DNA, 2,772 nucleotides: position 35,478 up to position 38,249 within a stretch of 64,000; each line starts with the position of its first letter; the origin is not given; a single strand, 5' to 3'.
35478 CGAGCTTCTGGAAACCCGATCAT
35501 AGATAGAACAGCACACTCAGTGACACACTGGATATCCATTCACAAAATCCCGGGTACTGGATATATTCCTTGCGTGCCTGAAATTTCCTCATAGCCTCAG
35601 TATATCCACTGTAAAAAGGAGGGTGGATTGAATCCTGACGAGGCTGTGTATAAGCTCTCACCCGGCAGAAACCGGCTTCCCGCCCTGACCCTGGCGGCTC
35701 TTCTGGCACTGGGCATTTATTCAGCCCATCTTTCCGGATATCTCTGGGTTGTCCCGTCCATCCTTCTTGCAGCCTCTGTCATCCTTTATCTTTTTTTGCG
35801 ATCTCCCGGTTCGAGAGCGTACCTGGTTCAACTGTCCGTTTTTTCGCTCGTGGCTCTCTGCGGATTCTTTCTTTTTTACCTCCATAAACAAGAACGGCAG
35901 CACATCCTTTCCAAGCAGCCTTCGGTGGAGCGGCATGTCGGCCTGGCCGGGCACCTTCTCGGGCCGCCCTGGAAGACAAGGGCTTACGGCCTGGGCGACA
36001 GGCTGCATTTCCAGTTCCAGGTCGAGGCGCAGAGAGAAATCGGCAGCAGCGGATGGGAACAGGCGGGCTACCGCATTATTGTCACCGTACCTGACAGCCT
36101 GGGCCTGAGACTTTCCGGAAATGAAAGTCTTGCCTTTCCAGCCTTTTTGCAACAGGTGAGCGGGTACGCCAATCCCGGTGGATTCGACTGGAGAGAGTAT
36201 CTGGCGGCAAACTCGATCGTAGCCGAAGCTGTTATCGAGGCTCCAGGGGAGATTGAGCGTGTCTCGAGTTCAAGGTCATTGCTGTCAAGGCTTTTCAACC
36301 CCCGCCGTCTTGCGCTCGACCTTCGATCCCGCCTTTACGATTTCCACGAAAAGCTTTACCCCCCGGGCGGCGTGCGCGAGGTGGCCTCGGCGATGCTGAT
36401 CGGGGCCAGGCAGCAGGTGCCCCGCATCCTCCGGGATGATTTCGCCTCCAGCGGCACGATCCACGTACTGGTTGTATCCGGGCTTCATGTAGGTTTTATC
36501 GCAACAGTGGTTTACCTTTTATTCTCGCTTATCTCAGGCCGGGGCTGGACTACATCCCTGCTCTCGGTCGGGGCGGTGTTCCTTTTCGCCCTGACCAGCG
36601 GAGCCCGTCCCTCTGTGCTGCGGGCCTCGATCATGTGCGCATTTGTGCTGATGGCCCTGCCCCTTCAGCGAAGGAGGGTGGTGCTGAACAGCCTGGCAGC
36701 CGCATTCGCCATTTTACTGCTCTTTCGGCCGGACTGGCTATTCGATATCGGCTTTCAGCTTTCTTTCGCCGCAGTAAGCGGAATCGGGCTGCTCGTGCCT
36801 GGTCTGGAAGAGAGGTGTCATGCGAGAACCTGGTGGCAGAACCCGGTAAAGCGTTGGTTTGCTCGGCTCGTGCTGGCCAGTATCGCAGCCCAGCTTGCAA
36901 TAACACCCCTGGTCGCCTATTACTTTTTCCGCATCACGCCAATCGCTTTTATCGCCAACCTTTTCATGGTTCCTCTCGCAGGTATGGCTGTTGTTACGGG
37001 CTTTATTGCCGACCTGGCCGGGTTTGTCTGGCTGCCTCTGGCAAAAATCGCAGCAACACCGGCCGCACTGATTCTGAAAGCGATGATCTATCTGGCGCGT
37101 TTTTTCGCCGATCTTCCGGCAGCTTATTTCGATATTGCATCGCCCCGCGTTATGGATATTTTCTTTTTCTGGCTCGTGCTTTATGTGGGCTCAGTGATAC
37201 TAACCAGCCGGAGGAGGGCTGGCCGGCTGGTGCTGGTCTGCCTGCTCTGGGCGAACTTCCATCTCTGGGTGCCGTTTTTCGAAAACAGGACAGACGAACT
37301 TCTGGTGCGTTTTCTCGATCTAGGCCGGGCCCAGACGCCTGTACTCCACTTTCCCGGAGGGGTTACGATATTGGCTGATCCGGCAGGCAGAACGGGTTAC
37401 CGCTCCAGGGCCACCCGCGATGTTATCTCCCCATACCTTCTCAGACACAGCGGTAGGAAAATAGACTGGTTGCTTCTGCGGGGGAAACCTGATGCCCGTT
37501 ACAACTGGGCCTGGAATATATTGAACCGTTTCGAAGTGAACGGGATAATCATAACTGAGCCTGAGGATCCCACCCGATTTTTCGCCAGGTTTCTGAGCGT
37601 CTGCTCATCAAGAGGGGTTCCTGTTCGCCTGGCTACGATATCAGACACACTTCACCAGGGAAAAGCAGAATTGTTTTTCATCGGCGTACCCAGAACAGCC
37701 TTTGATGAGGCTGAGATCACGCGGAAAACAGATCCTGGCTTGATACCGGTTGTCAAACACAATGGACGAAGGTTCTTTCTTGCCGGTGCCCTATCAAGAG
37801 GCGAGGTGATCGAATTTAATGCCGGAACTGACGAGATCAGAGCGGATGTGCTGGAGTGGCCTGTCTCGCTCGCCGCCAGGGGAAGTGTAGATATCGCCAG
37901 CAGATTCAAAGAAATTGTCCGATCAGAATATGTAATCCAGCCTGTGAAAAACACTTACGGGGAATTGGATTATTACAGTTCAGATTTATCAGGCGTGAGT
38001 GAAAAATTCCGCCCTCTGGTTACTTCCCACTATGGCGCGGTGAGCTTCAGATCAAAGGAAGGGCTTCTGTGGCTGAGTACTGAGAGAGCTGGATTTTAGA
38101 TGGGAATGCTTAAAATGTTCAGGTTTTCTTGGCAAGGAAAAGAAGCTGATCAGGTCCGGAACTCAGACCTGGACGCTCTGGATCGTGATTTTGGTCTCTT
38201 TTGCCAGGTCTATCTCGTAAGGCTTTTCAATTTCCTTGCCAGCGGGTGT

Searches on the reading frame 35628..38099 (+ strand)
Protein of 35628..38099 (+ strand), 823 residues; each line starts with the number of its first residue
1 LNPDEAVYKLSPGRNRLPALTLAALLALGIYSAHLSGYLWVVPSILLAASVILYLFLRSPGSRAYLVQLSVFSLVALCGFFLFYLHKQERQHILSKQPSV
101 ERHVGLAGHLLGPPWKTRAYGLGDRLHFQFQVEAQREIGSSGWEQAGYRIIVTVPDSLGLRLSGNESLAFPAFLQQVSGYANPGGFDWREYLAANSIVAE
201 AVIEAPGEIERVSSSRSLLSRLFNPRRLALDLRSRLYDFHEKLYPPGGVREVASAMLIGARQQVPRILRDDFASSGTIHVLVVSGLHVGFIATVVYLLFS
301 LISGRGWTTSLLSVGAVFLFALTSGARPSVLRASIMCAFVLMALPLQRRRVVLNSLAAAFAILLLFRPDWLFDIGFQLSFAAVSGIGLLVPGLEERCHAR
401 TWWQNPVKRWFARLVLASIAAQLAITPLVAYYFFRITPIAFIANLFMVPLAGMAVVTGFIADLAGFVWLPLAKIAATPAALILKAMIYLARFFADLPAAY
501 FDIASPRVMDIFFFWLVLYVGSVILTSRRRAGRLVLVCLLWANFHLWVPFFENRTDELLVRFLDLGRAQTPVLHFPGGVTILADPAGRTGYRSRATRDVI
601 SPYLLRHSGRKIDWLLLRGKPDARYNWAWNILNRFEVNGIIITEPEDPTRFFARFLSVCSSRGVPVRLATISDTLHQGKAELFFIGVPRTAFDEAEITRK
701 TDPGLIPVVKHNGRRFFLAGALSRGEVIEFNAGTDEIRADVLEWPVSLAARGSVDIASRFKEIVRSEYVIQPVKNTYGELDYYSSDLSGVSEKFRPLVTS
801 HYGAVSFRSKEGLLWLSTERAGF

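Call 6: search_protein_families(library=pfam, proteins=[window:35628-38099:+], max_evalue=0.1)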
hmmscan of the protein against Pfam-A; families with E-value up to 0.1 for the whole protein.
window:35628-38099:+ (823 aa): 2 families
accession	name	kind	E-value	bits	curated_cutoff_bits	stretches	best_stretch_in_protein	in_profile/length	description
PF03772.21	Competence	-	4.3e-58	197.2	23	1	256-525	1-267/270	Competence protein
PF13567.11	DUF4131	-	7.2e-16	58.8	31.6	1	39-206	6-162/165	Domain of unknown function (DUF4131)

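Call 7: search_protein_families(library=ncbifam, proteins=[window:35628-38099:+], max_evalue=0.1)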
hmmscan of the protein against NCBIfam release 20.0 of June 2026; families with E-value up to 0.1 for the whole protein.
window:35628-38099:+ (823 aa): 4 families
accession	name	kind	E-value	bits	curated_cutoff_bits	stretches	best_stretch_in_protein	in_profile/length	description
TIGR00361.1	ComEC_Rec2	equivalog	8.7e-41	139.8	190.05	1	174-640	71-520/663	DNA internalization-related competence protein ComEC/Rec2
TIGR00360.1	ComEC_N-term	subfamily_domain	5.1e-26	92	36.5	1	277-456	1-169/171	ComEC/Rec2-related protein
NF008580.0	PRK11539.1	equivalog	2.3e-12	46.1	969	1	246-606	196-549/758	ComEC family protein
NF045979.1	ComEC_MAG0480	equivalog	1.3e-11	44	150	1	257-451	203-386/461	MAG0480 family ComEC-like protein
